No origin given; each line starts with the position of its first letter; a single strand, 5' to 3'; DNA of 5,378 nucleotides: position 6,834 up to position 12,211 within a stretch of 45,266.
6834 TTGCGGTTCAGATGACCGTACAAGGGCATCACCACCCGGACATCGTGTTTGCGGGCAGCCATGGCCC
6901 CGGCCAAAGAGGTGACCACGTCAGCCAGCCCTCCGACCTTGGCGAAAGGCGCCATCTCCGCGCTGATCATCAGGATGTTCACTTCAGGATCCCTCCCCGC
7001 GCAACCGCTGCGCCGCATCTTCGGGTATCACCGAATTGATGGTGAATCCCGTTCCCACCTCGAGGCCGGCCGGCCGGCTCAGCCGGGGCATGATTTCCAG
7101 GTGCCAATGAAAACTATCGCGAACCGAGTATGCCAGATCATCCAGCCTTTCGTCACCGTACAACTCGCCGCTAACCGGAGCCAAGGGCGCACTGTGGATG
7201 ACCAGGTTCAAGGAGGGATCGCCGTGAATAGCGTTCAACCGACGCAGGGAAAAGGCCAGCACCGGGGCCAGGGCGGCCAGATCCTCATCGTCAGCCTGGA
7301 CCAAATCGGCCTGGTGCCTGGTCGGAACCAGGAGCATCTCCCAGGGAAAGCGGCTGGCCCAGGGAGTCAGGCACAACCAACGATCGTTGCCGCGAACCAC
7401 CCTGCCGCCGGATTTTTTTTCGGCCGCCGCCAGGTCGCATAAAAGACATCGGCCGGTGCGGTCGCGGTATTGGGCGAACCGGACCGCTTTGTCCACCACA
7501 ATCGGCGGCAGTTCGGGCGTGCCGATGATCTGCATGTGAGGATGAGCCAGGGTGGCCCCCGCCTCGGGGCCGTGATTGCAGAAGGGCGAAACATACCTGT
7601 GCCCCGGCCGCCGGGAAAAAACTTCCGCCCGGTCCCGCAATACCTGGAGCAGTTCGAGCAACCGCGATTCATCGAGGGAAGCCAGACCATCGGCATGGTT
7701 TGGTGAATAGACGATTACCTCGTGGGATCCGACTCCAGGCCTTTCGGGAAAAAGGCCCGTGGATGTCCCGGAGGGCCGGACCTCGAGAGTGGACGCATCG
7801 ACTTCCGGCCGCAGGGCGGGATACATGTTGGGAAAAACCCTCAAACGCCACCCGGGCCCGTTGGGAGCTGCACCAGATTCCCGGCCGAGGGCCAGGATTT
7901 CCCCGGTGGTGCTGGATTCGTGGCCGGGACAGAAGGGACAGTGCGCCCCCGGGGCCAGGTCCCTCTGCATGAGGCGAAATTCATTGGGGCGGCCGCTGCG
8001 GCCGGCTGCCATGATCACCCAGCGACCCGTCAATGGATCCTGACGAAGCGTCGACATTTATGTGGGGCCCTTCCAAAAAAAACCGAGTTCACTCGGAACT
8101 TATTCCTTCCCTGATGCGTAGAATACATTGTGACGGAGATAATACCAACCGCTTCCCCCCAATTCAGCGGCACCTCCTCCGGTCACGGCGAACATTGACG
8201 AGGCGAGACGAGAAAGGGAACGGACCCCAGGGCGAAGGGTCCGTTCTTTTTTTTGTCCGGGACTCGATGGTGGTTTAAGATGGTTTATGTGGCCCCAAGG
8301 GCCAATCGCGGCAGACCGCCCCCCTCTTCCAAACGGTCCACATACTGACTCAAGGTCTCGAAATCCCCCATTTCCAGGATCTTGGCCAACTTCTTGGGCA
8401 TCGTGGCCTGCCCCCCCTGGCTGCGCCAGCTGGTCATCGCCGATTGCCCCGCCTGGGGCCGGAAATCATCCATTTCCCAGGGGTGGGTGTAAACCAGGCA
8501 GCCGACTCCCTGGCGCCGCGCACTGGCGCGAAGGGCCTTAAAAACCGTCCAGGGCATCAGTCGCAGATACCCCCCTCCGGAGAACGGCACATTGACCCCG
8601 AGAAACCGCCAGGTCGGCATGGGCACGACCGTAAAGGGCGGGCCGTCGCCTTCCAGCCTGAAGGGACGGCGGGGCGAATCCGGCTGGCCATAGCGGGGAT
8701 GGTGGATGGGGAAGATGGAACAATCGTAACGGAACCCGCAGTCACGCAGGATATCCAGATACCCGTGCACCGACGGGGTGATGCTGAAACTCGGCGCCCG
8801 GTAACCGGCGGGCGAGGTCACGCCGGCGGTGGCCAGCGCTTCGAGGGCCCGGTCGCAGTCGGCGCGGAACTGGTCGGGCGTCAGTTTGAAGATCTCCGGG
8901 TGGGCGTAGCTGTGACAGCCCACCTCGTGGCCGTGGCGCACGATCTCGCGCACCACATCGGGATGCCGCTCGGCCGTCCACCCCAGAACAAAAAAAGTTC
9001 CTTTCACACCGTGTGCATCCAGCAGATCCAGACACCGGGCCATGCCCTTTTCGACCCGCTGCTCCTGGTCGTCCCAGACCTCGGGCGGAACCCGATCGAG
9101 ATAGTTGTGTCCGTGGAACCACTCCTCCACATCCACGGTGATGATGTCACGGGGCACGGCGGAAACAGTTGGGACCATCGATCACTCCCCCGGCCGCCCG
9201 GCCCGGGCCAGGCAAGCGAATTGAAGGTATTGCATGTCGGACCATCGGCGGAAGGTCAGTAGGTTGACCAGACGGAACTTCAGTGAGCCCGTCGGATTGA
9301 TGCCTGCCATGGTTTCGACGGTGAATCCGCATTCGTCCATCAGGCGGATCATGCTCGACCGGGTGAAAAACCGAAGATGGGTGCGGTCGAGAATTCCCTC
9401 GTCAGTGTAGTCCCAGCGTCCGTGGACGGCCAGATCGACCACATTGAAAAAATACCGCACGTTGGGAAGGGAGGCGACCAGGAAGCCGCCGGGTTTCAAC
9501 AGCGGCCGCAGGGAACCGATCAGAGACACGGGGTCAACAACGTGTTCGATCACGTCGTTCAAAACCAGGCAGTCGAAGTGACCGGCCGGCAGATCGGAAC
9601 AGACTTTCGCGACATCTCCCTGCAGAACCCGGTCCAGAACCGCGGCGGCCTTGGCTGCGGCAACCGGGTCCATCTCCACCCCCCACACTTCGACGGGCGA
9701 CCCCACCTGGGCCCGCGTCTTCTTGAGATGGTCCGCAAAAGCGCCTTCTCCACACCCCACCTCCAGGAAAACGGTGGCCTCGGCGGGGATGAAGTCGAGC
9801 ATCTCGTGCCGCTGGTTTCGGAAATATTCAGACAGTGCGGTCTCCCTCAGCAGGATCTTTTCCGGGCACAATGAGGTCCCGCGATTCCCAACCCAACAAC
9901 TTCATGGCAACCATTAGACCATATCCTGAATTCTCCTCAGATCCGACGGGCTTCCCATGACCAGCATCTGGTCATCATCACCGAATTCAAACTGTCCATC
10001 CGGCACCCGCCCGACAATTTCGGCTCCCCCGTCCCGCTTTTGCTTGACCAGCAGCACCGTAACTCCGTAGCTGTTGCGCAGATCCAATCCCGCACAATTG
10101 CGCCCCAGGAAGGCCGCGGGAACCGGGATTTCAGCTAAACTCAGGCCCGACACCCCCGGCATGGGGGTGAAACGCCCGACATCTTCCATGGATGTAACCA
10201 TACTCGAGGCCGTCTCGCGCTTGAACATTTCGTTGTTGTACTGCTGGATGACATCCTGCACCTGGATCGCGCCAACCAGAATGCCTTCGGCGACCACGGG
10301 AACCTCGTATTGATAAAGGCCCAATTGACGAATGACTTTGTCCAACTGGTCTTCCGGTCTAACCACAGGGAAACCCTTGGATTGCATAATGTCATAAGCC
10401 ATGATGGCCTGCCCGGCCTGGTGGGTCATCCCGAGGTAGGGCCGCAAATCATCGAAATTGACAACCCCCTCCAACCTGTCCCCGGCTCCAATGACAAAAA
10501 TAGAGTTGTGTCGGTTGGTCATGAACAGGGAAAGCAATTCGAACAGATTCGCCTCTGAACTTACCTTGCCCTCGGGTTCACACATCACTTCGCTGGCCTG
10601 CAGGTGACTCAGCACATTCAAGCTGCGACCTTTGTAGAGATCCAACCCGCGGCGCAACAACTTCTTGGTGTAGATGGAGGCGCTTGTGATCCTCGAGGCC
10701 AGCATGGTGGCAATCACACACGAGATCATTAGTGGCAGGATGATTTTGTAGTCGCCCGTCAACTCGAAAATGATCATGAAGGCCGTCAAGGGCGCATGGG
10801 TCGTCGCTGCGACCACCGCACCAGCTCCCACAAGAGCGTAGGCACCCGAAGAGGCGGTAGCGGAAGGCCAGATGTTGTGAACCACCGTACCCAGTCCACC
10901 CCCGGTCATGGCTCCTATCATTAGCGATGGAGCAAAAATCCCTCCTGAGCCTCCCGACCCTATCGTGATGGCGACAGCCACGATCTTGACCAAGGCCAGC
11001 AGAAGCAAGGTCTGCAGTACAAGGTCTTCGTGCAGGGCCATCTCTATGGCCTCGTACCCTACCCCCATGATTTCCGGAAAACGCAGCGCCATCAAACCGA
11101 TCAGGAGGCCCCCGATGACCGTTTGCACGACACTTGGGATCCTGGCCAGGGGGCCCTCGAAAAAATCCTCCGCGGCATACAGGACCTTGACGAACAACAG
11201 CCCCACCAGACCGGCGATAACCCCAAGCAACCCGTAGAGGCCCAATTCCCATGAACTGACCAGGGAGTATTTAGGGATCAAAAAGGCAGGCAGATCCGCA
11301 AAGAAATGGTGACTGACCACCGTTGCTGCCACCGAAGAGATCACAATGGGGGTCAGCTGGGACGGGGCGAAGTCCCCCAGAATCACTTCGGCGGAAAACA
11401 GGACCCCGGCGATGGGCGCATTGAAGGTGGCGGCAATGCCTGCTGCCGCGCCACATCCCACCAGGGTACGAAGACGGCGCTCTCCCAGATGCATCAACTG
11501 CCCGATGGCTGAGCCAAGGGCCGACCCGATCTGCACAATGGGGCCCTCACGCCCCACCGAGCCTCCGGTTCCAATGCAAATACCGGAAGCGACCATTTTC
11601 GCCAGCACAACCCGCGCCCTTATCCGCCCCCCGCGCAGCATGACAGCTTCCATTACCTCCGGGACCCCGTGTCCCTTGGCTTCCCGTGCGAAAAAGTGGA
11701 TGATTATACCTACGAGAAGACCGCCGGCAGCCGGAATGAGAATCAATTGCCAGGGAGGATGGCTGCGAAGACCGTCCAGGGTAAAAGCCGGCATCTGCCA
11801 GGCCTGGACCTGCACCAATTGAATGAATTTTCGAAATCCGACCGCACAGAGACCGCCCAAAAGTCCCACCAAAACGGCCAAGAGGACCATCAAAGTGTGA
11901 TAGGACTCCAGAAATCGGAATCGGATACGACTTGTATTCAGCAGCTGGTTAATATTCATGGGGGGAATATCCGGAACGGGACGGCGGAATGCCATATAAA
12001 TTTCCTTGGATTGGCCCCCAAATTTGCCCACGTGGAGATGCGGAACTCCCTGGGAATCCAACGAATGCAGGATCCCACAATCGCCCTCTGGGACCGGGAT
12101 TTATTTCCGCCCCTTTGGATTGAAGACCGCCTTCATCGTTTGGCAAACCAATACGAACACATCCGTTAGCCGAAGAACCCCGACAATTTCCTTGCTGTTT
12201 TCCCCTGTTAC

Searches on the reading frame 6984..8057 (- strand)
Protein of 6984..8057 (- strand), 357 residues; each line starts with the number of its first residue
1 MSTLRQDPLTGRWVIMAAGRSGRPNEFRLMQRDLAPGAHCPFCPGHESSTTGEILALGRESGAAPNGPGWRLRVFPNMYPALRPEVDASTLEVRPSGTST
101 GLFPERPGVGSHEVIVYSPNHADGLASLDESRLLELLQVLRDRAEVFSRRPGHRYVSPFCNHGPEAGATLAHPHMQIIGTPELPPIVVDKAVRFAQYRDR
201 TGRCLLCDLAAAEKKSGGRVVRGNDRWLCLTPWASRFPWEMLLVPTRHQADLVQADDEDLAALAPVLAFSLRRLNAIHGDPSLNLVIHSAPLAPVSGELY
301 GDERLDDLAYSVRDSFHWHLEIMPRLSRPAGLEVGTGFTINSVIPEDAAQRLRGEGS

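Call 14: search_protein_families(library=pfam, proteins=[window:6984-8057:-], max_evalue=0.001)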
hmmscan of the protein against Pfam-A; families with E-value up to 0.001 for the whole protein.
window:6984-8057:- (357 aa): 5 families
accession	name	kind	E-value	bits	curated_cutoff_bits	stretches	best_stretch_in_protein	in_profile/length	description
PF01087.27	GalP_UDP_transf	-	5.5e-11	43.7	22.1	1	4-184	14-184/184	Galactose-1-phosphate uridyl transferase, N-terminal domain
PF02744.22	GalP_UDP_tr_C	-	1e-08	35.5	29.2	1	193-295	4-107/165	Galactose-1-phosphate uridyl transferase, C-terminal domain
PF16268.10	DUF4921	-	6.9e-07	29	28.5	0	143-182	211-250/425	Domain of unknown function (DUF4921)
PF16285.10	DUF4931_N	-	4.9e-06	27.1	24.1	1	118-180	59-121/124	Domain of unknown function (DUF4931) N-terminal domain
PF01230.28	HIT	-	0.00018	22.5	21.5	0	112-180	28-95/98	HIT domain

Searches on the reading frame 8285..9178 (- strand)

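Call 14: search_protein_families(library=pfam, proteins=[window:8285-9178:-], max_evalue=0.001)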
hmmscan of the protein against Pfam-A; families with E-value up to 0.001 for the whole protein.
window:8285-9178:- (297 aa): 2 families
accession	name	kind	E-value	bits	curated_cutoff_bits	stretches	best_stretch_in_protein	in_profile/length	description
PF11959.13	DUF3473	-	1.5e-29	103.1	29.6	1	153-280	1-129/130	Domain of unknown function (DUF3473)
PF01522.26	Polysacc_deac_1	-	3e-23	82.5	23.1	1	36-151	14-123/124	Polysaccharide deacetylase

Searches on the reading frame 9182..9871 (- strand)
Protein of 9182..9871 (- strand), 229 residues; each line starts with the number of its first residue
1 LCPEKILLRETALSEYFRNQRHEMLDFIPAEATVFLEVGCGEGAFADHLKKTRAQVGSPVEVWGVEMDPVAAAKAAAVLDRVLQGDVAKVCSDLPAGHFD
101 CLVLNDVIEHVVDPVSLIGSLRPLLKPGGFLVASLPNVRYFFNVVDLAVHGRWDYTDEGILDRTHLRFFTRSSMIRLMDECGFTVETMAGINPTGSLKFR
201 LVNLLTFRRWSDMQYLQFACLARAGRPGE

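Call 14: search_protein_families(library=pfam, proteins=[window:9182-9871:-], max_evalue=0.001)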
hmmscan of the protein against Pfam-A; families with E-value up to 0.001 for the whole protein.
window:9182-9871:- (229 aa): 6 families
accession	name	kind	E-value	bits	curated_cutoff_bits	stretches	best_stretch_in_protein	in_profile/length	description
PF13489.12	Methyltransf_23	-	6.6e-22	78.4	27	1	21-186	13-162/164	Methyltransferase domain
PF08241.18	Methyltransf_11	-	1.8e-13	51.3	21.2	1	36-132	1-94/95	Methyltransferase domain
PF08242.18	Methyltransf_12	-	5.9e-13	49.8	30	1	36-131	1-98/98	Methyltransferase domain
PF13847.12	Methyltransf_31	-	3e-11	43.6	27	1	32-137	4-113/145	Methyltransferase domain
PF13649.12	Methyltransf_25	-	3.7e-09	37.6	27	1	36-129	2-97/97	Methyltransferase domain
PF07021.18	MetW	-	4.9e-09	36.5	21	1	21-192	4-169/193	Methionine biosynthesis protein MetW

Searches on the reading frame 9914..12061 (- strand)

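Call 14: search_protein_families(library=pfam, proteins=[window:9914-12061:-], max_evalue=0.001)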
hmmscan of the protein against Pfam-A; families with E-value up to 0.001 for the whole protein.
window:9914-12061:- (715 aa): 3 families
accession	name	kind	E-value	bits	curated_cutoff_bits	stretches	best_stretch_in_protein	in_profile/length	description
PF00654.25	Voltage_CLC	-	4.9e-108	361.8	24.8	1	113-455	1-345/346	Voltage gated chloride channel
PF00571.33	CBS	-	1.2e-08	35.5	24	1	490-541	2-53/57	CBS domain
PF02080.26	TrkA_C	-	5.4e-05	23.5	27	1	644-713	5-68/71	TrkA-C domain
